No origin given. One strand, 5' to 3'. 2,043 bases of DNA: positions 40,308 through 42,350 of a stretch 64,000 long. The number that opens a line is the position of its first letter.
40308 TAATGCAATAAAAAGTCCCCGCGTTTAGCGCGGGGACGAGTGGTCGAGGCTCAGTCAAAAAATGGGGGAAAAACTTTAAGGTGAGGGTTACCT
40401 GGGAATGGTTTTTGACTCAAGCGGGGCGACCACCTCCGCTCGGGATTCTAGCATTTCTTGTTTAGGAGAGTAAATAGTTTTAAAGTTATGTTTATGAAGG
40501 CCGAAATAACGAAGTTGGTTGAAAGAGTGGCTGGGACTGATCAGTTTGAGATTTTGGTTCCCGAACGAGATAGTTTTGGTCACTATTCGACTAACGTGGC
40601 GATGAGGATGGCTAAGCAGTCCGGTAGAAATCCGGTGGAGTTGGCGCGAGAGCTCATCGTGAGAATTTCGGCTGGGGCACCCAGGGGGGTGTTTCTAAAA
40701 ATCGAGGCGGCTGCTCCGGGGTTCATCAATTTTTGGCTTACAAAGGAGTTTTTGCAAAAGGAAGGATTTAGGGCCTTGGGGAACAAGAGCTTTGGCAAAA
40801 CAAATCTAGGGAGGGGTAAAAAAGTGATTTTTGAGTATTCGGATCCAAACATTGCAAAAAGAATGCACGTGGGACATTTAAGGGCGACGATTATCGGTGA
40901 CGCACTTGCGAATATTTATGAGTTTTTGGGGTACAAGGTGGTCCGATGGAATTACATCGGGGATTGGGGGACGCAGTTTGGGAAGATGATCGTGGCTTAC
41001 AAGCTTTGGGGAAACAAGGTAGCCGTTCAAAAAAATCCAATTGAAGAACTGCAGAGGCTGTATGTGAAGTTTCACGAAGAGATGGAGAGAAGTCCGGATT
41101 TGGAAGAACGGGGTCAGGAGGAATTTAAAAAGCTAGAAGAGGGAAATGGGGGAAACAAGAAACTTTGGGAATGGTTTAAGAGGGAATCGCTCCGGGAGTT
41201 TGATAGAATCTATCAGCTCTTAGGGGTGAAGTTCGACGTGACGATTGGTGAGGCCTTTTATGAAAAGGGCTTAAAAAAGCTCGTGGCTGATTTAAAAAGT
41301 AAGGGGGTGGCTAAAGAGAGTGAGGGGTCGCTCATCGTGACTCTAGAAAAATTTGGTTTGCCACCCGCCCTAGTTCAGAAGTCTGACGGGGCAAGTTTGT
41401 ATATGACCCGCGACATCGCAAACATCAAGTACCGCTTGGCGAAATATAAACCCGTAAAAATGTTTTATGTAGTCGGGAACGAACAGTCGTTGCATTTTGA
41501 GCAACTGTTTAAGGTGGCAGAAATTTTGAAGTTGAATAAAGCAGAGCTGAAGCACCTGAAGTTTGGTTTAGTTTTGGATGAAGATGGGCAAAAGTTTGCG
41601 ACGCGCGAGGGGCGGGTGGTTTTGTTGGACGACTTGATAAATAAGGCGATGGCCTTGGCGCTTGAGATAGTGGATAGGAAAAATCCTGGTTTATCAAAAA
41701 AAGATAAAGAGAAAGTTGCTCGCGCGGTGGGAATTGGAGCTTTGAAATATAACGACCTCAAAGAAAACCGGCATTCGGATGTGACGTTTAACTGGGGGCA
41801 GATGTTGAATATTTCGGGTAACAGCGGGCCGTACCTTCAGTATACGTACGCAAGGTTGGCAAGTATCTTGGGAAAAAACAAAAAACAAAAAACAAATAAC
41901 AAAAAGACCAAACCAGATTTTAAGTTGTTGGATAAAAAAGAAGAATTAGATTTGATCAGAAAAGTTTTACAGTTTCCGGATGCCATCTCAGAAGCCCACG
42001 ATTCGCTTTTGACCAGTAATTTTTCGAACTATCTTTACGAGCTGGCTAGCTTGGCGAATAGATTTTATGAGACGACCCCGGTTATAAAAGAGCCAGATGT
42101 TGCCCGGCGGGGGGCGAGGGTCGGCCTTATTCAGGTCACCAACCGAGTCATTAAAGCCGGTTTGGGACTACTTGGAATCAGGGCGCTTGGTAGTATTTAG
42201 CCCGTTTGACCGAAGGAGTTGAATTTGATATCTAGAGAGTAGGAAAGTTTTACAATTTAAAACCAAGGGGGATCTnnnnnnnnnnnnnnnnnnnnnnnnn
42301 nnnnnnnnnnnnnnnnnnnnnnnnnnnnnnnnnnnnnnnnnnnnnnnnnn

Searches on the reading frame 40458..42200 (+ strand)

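Call 38: search_protein_families(library=pfam, proteins=[window:40458-42200:+], max_evalue=0.00001)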
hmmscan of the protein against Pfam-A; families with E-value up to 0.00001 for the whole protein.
window:40458-42200:+ (580 aa): 3 families
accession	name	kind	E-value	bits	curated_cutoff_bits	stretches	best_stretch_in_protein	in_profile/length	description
PF00750.26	tRNA-synt_1d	-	3.3e-98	329.3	23.3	1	107-446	6-349/349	tRNA synthetases class I (R), catalytic domain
PF05746.21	DALR_1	-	2.3e-28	99.1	22.3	1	460-577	1-114/117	DALR anticodon binding domain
PF03485.21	Arg_tRNA_synt_N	-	7.8e-16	58.9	21.5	1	14-93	4-84/85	Arginyl tRNA synthetase N terminal domain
